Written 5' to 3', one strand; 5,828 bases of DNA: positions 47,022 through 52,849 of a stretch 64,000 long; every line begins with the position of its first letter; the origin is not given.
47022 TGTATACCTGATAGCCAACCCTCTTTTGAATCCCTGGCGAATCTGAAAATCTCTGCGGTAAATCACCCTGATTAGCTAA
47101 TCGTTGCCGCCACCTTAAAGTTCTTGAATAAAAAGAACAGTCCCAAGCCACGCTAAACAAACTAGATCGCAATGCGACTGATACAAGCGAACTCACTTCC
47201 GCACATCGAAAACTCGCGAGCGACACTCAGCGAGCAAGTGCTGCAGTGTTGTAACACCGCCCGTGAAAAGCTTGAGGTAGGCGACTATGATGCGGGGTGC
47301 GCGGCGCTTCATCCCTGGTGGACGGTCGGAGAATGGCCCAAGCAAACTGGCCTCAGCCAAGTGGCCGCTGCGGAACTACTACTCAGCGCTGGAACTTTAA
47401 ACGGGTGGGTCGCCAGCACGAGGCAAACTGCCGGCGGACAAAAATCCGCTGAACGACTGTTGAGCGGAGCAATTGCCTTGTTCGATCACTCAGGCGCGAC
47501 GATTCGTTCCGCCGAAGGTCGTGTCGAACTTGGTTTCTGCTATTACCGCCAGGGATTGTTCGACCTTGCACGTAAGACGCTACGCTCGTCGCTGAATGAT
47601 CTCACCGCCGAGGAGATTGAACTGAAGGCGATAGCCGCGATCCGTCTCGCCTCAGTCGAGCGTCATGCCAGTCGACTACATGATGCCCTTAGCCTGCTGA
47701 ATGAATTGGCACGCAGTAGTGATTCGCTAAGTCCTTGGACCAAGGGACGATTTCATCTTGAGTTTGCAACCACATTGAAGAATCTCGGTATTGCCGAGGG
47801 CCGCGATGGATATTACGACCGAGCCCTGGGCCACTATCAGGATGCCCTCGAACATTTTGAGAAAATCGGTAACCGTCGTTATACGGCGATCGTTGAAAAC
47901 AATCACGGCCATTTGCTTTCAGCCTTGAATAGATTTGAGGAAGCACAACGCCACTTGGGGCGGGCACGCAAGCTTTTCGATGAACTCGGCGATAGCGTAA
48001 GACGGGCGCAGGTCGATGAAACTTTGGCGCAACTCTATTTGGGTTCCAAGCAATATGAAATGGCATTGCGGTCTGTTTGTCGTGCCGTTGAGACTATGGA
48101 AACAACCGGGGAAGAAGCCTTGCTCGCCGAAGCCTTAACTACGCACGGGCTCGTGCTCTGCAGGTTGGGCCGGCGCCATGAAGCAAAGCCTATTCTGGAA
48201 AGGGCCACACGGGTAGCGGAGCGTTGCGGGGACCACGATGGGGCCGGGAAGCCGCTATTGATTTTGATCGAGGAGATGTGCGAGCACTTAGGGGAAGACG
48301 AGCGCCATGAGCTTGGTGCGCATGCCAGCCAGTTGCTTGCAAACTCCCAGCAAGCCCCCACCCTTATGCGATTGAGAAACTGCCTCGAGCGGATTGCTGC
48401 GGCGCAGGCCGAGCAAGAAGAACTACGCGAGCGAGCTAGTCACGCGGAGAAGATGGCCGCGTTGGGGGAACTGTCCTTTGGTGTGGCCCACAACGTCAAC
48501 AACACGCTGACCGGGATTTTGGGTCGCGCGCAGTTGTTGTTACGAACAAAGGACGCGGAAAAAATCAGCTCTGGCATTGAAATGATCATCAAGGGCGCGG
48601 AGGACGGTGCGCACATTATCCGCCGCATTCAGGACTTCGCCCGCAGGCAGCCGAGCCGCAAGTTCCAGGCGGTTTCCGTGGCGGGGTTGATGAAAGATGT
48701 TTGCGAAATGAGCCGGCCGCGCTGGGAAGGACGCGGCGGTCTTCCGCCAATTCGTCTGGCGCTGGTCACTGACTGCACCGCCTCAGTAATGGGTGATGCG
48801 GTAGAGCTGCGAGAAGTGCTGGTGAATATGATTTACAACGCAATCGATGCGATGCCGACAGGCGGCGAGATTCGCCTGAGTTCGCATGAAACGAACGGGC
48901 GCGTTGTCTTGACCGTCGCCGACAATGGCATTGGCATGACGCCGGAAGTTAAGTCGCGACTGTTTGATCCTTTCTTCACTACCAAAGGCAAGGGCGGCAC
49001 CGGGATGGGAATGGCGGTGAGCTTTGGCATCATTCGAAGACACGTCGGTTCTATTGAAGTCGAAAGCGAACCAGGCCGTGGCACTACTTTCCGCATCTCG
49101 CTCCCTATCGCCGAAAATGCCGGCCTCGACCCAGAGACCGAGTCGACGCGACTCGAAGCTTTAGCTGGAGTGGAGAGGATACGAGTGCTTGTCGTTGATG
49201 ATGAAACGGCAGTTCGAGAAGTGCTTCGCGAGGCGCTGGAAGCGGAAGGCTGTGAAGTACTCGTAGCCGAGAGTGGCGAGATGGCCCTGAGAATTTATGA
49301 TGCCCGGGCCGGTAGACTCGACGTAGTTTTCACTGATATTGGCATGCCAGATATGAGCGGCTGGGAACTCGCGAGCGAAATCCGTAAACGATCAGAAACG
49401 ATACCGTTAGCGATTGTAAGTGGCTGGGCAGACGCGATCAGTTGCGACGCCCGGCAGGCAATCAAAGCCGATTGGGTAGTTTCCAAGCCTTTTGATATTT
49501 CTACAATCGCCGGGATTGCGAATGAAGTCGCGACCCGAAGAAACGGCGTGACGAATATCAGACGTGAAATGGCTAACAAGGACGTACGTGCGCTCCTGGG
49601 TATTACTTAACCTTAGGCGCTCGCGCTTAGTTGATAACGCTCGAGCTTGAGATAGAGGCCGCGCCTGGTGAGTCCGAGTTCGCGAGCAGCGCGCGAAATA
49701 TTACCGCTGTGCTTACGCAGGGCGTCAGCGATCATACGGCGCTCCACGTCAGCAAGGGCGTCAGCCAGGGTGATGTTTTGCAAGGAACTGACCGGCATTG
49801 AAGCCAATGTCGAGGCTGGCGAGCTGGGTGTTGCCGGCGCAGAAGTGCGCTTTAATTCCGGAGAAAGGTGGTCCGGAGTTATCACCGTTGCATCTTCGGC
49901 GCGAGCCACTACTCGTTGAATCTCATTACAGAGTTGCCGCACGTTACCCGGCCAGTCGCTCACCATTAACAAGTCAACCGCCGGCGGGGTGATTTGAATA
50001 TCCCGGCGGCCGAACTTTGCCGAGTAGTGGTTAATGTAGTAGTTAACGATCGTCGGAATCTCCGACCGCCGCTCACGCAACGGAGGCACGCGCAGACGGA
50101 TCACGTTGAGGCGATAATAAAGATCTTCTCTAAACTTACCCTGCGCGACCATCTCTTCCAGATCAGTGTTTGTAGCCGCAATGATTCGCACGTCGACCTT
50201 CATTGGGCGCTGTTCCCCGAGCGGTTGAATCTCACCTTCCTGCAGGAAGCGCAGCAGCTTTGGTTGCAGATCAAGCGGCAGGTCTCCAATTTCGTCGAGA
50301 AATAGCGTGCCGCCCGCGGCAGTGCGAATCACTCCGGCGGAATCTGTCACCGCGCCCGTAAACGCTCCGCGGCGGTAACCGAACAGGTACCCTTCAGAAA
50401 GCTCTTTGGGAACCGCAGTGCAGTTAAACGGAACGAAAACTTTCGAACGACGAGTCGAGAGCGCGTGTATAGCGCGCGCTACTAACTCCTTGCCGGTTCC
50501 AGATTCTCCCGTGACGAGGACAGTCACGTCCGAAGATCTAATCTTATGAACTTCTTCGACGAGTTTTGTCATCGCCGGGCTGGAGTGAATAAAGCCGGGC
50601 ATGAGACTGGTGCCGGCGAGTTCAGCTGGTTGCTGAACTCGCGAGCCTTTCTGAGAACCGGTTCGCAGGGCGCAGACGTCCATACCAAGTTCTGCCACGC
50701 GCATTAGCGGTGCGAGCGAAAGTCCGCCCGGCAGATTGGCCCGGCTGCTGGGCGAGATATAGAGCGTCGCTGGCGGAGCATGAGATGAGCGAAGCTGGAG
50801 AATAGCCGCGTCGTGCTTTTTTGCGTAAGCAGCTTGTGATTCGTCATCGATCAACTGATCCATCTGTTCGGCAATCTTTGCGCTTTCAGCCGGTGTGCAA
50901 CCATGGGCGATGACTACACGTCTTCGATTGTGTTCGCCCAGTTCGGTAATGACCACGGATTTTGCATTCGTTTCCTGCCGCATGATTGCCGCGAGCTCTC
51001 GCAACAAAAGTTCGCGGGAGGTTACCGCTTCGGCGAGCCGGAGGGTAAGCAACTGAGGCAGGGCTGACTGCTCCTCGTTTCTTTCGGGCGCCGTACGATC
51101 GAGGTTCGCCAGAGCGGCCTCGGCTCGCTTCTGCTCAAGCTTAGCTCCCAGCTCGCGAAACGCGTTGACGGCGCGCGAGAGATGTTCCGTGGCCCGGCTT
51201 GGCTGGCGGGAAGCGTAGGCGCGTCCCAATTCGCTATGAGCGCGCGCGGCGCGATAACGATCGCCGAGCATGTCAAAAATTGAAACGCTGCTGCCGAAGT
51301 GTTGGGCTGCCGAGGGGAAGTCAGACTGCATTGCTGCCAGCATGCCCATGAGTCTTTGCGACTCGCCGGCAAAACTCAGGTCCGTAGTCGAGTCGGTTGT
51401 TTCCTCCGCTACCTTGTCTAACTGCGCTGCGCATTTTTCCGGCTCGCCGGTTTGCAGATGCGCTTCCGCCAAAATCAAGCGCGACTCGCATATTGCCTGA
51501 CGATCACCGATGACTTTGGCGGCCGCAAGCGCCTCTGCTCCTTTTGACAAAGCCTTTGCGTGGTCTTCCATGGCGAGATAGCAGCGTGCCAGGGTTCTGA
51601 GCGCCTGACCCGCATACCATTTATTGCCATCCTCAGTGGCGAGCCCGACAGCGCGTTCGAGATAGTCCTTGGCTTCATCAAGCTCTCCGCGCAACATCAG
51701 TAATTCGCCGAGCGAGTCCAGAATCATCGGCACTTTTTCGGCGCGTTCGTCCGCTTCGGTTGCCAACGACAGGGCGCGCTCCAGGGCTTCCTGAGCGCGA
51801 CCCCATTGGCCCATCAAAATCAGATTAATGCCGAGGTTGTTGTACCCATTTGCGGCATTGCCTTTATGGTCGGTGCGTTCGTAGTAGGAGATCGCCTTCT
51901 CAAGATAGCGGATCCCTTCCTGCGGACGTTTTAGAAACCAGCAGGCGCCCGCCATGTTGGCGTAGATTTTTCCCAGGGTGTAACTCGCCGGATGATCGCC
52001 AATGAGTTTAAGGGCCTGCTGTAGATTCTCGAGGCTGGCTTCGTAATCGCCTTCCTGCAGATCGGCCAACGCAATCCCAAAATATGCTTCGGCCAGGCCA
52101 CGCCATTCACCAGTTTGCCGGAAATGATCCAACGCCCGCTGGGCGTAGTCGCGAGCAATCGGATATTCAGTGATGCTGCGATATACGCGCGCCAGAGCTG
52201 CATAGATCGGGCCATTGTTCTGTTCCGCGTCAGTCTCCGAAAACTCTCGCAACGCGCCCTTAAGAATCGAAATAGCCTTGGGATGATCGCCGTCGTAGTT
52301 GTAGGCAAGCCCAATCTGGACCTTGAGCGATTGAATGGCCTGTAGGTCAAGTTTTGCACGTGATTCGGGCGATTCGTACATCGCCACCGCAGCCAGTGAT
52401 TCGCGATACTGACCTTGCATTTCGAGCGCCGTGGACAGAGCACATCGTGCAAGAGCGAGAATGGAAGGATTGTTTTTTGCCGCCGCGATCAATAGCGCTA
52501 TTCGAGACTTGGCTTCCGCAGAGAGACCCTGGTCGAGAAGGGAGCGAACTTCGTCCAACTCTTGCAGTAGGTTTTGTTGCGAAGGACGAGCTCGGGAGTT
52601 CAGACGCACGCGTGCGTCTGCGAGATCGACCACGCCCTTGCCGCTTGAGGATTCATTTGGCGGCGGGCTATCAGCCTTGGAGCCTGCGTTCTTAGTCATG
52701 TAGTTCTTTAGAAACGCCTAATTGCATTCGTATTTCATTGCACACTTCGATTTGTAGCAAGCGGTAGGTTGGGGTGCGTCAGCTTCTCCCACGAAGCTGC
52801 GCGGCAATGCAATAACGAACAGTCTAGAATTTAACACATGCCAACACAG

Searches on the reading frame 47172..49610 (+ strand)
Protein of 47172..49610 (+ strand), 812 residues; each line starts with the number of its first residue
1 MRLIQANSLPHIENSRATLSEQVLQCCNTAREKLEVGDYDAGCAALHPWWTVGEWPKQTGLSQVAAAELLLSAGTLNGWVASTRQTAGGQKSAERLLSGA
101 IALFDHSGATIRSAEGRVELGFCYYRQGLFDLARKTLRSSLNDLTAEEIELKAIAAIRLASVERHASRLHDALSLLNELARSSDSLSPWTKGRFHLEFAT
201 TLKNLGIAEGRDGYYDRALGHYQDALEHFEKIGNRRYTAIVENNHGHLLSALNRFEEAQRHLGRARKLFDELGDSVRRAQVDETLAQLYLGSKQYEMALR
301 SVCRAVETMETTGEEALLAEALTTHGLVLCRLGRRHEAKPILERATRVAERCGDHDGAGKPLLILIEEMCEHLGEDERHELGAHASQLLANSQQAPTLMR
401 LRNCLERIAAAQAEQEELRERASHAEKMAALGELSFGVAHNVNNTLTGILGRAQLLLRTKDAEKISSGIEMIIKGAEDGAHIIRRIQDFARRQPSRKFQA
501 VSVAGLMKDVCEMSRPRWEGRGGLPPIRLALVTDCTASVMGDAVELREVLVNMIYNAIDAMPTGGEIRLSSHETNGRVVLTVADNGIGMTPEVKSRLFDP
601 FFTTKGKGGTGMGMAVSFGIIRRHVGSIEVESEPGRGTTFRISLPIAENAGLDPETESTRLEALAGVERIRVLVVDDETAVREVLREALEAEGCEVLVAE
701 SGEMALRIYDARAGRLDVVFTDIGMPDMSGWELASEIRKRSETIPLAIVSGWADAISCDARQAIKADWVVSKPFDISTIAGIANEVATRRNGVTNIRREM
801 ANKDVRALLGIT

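Call 6: search_protein_families(library=ncbifam, proteins=[window:47172-49610:+], max_evalue=1)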
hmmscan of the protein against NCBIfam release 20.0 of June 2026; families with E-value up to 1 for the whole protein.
window:47172-49610:+ (812 aa): 171 families (the best 25 are shown)
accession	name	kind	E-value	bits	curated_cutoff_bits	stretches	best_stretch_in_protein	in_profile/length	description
NF046020.1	HisKinCckABruc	equivalog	4.4e-59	200.2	1000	1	412-785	461-865/868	cell cycle histidine kinase CckA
NF052573.1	HisKinEspAMyxo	equivalog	1.6e-53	181.9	1400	1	413-743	366-704/755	serine histidine kinase EspA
NF010411.0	PRK13837.1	equivalog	7.1e-53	179.8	647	1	404-785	420-811/828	two-component system VirA-like sensor kinase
NF046026.1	HisKinCckACaul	equivalog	6.1e-52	176.6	1000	1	413-781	284-670/678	cell cycle histidine kinase CckA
NF010076.0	PRK13557.1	subfamily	1.3e-51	175.6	631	1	422-776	154-522/540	histidine kinase famiy protein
NF008468.0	PRK11360.1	equivalog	5.2e-51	173.7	646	1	413-649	378-611/616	two-component system sensor histidine kinase AtoS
NF052574.1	HisKinEspCMyxo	equivalog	1.5e-49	168.9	1200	1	414-744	400-738/785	serine histidine kinase EspC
TIGR02956.1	TMAO_torS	equivalog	3.8e-41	141.1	676.5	1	406-776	441-809/967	TMAO reductase system sensor histidine kinase/response regulator TorS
NF007688.0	PRK10364.1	equivalog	6.9e-38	130.6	479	1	413-647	222-452/460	two-component system sensor histidine kinase ZraS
NF008302.0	PRK11091.1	equivalog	4.7e-37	127.6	838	1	437-809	289-666/779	aerobic respiration two-component sensor histidine kinase ArcB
NF041777.1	sens_FixL_Rhizob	equivalog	2.2e-31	109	850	1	409-649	240-484/485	sensor protein FixL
NF008099.0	PRK10841.1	equivalog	1.8e-30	105.4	920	2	533-649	573-693/949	two-component system sensor histidine kinase RcsC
NF008543.0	PRK11466.1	equivalog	3.5e-30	104.6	982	1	419-741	431-752/914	TMAO reductase system sensor histidine kinase/response regulator TorS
NF041947.1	LuxQ_Vibrio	equivalog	5.9e-30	103.8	1200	1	416-774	459-826/843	quorum-sensing autoinducer 2 sensor kinase/phosphatase LuxQ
NF011874.0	PRK15347.1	equivalog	2.7e-29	101.8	852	2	437-650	404-618/921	two component system sensor kinase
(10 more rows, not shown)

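Call 7: search_protein_families(library=pfam, proteins=[window:47172-49610:+], max_evalue=1)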
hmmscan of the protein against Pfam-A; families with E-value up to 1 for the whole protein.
window:47172-49610:+ (812 aa): 24 families
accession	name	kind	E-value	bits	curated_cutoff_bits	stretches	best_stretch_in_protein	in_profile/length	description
PF02518.31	HATPase_c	-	1.7e-27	96.5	26.4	1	541-647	1-110/111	Histidine kinase-, DNA gyrase B-, and HSP90-like ATPase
PF00072.30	Response_reg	-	5.2e-22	78.6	30.2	1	672-779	1-106/111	Response regulator receiver domain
PF13424.12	TPR_12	-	9.4e-21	74.2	30.1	4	198-269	2-75/77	Tetratricopeptide repeat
PF07719.23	TPR_2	-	1.5e-08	34.6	27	1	201-230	3-32/34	Tetratricopeptide repeat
PF13181.12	TPR_8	-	7.3e-07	29.3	25.7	0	319-350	1-32/34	Tetratricopeptide repeat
PF00515.34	TPR_1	-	1.2e-06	28.6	27.8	0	201-229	3-31/34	Tetratricopeptide repeat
PF09976.15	TPR_21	-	3.1e-06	27.5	25.5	1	92-178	54-138/193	Tetratricopeptide repeat-like domain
PF00512.31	HisKA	-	8.3e-06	26.2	26.9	1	436-493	7-64/66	His Kinase A (phospho-acceptor) domain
PF14938.12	SNAP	-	1.1e-05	25.5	25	1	215-300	90-176/282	Soluble NSF attachment protein, SNAP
PF14559.12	TPR_19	-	2.3e-05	25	25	1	93-143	10-54/68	Tetratricopeptide repeat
PF13581.12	HATPase_c_2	-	3.9e-05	24.1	27.4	1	546-642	36-125/127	Histidine kinase-like ATPase domain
PF13174.12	TPR_6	-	0.00095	20.1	26.3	0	120-139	6-25/33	Tetratricopeptide repeat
PF13589.12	HATPase_c_3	-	0.0019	18.6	25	1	546-592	3-48/137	Histidine kinase-, DNA gyrase B-, and HSP90-like ATPase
PF13432.12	TPR_16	-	0.0053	17.6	32.7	1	245-305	3-56/65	Tetratricopeptide repeat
PF10090.15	HPTransfase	-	0.0075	16.5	22.9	1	549-587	35-73/123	Histidine phosphotransferase C-terminal domain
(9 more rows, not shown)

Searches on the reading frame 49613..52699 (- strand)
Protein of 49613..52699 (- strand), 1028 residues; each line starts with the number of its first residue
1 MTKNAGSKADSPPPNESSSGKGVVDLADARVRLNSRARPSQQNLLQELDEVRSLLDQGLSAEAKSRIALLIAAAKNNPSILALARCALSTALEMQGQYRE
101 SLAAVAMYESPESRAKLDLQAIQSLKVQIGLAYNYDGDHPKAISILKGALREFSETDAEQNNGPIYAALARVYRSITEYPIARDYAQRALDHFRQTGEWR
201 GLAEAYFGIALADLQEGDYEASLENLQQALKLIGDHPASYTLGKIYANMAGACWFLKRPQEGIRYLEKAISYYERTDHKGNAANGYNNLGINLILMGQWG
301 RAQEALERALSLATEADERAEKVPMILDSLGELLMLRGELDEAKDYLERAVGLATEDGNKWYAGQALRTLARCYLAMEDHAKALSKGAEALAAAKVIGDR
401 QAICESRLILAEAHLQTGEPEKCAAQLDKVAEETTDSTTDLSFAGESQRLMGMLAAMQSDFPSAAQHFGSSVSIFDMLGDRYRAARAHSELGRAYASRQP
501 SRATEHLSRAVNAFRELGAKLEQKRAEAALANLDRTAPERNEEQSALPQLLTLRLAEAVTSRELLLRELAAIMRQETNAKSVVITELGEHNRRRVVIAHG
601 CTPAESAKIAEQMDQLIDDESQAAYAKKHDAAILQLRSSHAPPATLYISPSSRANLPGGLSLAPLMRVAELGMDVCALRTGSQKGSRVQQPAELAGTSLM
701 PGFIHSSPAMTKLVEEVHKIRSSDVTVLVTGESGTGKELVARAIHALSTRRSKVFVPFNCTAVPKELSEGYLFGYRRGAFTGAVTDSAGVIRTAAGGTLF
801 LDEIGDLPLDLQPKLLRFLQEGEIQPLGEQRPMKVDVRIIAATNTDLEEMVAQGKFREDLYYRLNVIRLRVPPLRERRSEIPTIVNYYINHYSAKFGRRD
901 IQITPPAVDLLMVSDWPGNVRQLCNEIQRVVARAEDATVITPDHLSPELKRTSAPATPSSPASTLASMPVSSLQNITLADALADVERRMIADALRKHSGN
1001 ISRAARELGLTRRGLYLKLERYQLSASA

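Call 19: search_protein_families(library=pfam, proteins=[window:49613-52699:-], max_evalue=0.00001)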
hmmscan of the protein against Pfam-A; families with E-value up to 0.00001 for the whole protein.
window:49613-52699:- (1028 aa): 12 families
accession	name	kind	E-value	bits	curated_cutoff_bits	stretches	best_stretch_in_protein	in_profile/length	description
PF00158.32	Sigma54_activat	-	1.5e-68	230.2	20.2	1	704-869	2-167/168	Sigma-54 interaction domain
PF13424.12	TPR_12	-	1.7e-37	127.9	30.1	4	245-314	5-76/77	Tetratricopeptide repeat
PF14532.12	Sigma54_activ_2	-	2.3e-24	86.7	25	1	706-874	3-138/138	Sigma-54 interaction domain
PF07719.23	TPR_2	-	1.6e-21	75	27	0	283-313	1-31/34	Tetratricopeptide repeat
PF25601.1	AAA_lid_14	-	5.1e-19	68.3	27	1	875-958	1-83/87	AAA+ ATPase lid domain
PF02954.25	HTH_8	-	2.7e-15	56.2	22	1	982-1022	2-42/42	Bacterial regulatory protein, Fis family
PF13181.12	TPR_8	-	1.4e-12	47.1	25.7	0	203-234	1-32/34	Tetratricopeptide repeat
PF13428.12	TPR_14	-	4.6e-10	39.6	23.5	0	326-357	3-34/44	Tetratricopeptide repeat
PF07728.20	AAA_5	-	1.3e-09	38.6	22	1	727-846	2-124/139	AAA domain (dynein-related subfamily)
PF00515.34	TPR_1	-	3.1e-09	36.7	27.8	0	203-232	1-30/34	Tetratricopeptide repeat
PF14559.12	TPR_19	-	2.5e-08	34.6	25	0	136-203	4-65/68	Tetratricopeptide repeat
PF14938.12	SNAP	-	1.4e-07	31.7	25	0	458-531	48-162/282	Soluble NSF attachment protein, SNAP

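Call 121: search_protein_families(library=ncbifam, proteins=[window:49613-52699:-], max_evalue=0.00001)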
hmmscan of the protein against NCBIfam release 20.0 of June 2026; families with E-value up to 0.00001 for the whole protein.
window:49613-52699:- (1028 aa): 35 families (the best 25 are shown)
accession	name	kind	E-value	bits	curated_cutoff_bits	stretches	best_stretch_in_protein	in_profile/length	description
NF003451.0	PRK05022.1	equivalog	1.6e-97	327.4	476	1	699-1016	188-502/512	nitric oxide reductase transcriptional regulator NorR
TIGR02915.1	PEP_resp_reg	equivalog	2.1e-96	323.5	502.6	1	696-1024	134-444/445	PEP-CTERM-box response regulator transcription factor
TIGR01818.1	ntrC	equivalog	2.4e-94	316.7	558.6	1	686-1020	119-461/463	nitrogen regulation protein NR(I)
NF008469.0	PRK11361.1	equivalog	1.8e-93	313.8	714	1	703-1025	145-457/461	acetoacetate metabolism transcriptional regulator AtoC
TIGR01817.1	nifA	equivalog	3e-93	313.4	528.85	1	692-1024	187-529/534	nif-specific transcriptional activator NifA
NF041552.1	TF_PrdR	equivalog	1.8e-92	310.5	795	1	705-1023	271-577/577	sigma-54 dependent transcriptional regulator PrdR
NF038308.1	RNA_repair_RtcR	equivalog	9.5e-91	305.2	650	1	656-1016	132-505/530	RNA repair transcriptional activator RtcR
NF050807.1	TransRegFlbDCaul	equivalog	2.9e-88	296.7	750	1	703-1023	120-439/454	sigma-54-dependent transcriptional regulator FlbD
NF041946.1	LuxO_transreg_Vib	equivalog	8.7e-84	281.9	800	1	693-1023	125-461/463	quorum-sensing sigma-54 dependent transcriptional regulator LuxO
NF011695.0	PRK15115.1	equivalog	5.1e-80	269.4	763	1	703-1027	137-441/445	two-component system response regulator GlrR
NF007689.0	PRK10365.1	equivalog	2.3e-79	267.2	760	1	700-1021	138-441/441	sigma-54-dependent response regulator transcription factor ZraR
TIGR02329.1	propionate_PrpR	equivalog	5.6e-78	262.9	499.2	1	685-1019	196-524/526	propionate catabolism operon regulatory protein PrpR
NF008176.1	PRK10923.1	equivalog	9.6e-78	261.8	620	1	689-1021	126-465/469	nitrogen regulation protein NR(I)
NF051870.1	NAssimRespRegNtrX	equivalog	1.3e-74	251.8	600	1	703-1020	141-448/452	nitrogen assimilation response regulator NtrX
NF041906.1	V4R_TF_MobR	exception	1.7e-74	251.2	999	1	704-1021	235-543/544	phenol degradation transcriptional regulator MobR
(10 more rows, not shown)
